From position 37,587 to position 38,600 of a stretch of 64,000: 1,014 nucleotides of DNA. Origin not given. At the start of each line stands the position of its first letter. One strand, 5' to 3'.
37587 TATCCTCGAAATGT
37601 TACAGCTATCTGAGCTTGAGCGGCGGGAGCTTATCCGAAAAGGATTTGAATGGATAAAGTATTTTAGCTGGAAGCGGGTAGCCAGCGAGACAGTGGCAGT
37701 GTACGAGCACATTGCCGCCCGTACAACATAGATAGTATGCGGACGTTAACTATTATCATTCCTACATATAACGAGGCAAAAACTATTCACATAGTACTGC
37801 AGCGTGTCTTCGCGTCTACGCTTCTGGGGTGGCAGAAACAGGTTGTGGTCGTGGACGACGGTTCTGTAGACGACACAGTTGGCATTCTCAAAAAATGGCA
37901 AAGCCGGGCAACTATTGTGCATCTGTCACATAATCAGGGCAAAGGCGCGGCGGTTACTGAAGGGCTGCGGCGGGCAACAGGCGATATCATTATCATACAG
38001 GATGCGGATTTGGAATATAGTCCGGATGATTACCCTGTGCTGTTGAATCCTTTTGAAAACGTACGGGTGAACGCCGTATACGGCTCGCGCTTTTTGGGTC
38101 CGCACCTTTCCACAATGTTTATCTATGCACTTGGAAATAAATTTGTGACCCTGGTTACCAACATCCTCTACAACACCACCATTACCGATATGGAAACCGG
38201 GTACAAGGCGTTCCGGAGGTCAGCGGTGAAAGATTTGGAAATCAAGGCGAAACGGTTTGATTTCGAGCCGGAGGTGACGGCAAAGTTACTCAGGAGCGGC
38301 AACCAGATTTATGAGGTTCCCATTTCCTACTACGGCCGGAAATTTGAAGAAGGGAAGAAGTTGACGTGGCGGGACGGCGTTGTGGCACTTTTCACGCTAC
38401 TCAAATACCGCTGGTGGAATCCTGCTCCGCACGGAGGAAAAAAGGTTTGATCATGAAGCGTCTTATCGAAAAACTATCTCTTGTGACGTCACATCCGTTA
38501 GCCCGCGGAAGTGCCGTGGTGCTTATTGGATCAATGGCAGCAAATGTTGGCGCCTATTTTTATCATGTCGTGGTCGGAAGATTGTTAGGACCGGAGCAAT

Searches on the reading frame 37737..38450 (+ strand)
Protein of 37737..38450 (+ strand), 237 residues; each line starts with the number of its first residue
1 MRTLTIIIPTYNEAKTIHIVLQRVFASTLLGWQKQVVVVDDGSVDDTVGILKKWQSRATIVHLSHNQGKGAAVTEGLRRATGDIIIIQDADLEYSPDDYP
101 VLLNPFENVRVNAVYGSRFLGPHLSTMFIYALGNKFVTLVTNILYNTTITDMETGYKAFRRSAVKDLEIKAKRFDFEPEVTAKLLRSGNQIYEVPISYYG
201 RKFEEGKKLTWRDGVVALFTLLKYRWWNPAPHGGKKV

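Call 17: search_protein_families(library=pfam, proteins=[window:37737-38450:+], max_evalue=0.01)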
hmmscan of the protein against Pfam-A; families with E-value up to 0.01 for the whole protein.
window:37737-38450:+ (237 aa): 3 families
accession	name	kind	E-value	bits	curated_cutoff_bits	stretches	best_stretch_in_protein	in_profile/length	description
PF00535.33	Glycos_transf_2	-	2.2e-33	116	23.3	1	5-167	1-167/168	Glycosyl transferase family 2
PF13641.12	Glyco_tranf_2_3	-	5.9e-09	36.7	27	1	4-164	3-150/230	Glycosyltransferase like family 2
PF10111.15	Glyco_tranf_2_2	-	2.2e-07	31.1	27.3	1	5-102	1-102/276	Glycosyltransferase like family 2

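Call 39: search_solved_structures(query=window:37737-38450:+, max_evalue=0.001)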
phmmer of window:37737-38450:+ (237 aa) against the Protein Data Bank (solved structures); distinct sequences matched with E-value up to 0.001: 28.
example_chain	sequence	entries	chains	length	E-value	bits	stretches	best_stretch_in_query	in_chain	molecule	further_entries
5mlz_A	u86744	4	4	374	7.1e-17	65.2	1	4-206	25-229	Dolichol monophosphate mannose synthase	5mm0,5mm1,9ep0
9hwj_A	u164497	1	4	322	1.1e-12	51.6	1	3-207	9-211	Undecaprenyl-phosphate 4-deoxy-4-formamido-L-arabinose transferase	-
9bhc_C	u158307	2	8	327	1.9e-12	50.8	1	3-207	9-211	Undecaprenyl-phosphate 4-deoxy-4-formamido-L-arabinose transferase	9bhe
8vxh_A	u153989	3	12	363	2.6e-12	50.3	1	3-207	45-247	Undecaprenyl-phosphate 4-deoxy-4-formamido-L-arabinose transferase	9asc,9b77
2z87_A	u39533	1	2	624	3.3e-12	50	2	4-109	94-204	Chondroitin synthase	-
2z86_A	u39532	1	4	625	3.3e-12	50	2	4-109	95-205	Chondroitin synthase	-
6yv7_B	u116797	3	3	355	4.2e-11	46.4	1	4-95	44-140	Glycosyl transferase, family 2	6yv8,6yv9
6yv7_A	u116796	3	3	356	4.2e-11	46.4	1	4-95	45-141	Glycosyl transferase, family 2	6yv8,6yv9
5eke_A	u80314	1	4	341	3e-08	37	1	4-106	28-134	Uncharacterized glycosyltransferase sll0501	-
5ekp_C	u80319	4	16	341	3e-08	37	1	4-106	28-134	Uncharacterized glycosyltransferase sll0501 | Glycosyltransferase sll0501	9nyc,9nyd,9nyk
9nye_A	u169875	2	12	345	3.1e-08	37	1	4-106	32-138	Glycosyltransferase sll0501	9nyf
9omj_A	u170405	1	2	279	5.1e-08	36.3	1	4-102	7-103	Glycosyltransferase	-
9omh_A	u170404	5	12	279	5.1e-08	36.3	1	4-102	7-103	Glycosyltransferase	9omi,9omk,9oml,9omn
9omm_A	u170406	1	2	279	5.2e-08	36.2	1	4-102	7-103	Glycosyltransferase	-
6p61_A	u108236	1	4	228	6.2e-07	32.7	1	3-110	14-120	Glycosyltransferase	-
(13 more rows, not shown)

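Call 68: search_protein_families(library=ncbifam, proteins=[window:37737-38450:+], max_evalue=0.01)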
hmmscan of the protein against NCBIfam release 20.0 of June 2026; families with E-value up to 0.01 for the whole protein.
window:37737-38450:+ (237 aa): 23 families
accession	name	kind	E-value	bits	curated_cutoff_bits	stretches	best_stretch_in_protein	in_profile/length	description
TIGR04182.1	glyco_TIGR04182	equivalog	1.5e-35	123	325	1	4-224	2-217/293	S-layer glycoprotein N-glycosyltransferase AglJ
NF041391.1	DPhHxTase_Halo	equivalog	8.5e-18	64.1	375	1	10-204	3-189/213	dolichyl-phosphate hexose transferase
NF041875.1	EPS_EpsD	equivalog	4.1e-16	59.3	370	1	4-97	1-95/325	exopolysaccharide biosynthesis glycosyltransferase EpsD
NF007986.1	PRK10714.1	equivalog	4.5e-16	58.7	529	1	3-207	7-209/316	undecaprenyl-phosphate 4-deoxy-4-formamido-L-arabinose transferase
NF047588.1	GlcsyltransPgfSStrep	equivalog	7.1e-16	58.3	500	1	4-167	3-167/308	glycosyltransferase PgfS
TIGR03937.1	PgaC_IcaA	equivalog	7.7e-16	58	422.3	1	3-116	46-161/407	poly-beta-1,6-N-acetyl-D-glucosamine synthase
NF058614.1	PPMAGASynPpgS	equivalog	4.3e-15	55.8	370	1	6-218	4-216/226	polyprenyl-phospho-N-acetylgalactosaminyl synthase PpgS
TIGR04283.1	glyco_like_mftF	equivalog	1.4e-13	50.9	182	1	4-132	1-124/221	TIGR04283 family arsenosugar biosynthesis glycosyltransferase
NF007482.0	PRK10073.1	equivalog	2e-13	50.1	423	1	3-104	7-108/334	glycosyltransferase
TIGR03965.1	mycofact_glyco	equivalog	3.6e-12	45.9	280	1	2-116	74-189/467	mycofactocin biosynthesis glycosyltransferase MftF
NF010496.0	PRK13915.1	equivalog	3.1e-11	42.9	262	1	2-106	31-142/307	glucosyl-3-phosphoglycerate synthase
NF047683.1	TeichurnBiosyTuaG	equivalog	1.9e-10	40.8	400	1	3-98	7-103/252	teichuronic acid biosynthesis protein TuaG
TIGR04242.1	nodulat_NodC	equivalog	6.7e-09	35.2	550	1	4-116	50-166/395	chitooligosaccharide synthase NodC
TIGR03111.1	glyc2_xrt_Gpos1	hypoth_equivalog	1.2e-08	34.1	363.95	1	3-108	50-158/439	TIGR03111 family XrtG-associated glycosyltransferase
NF038302.1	EPS_HpsE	equivalog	3.1e-08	32.9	300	1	4-91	3-96/307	hormogonium polysaccharide biosynthesis glycosyltransferase HpsE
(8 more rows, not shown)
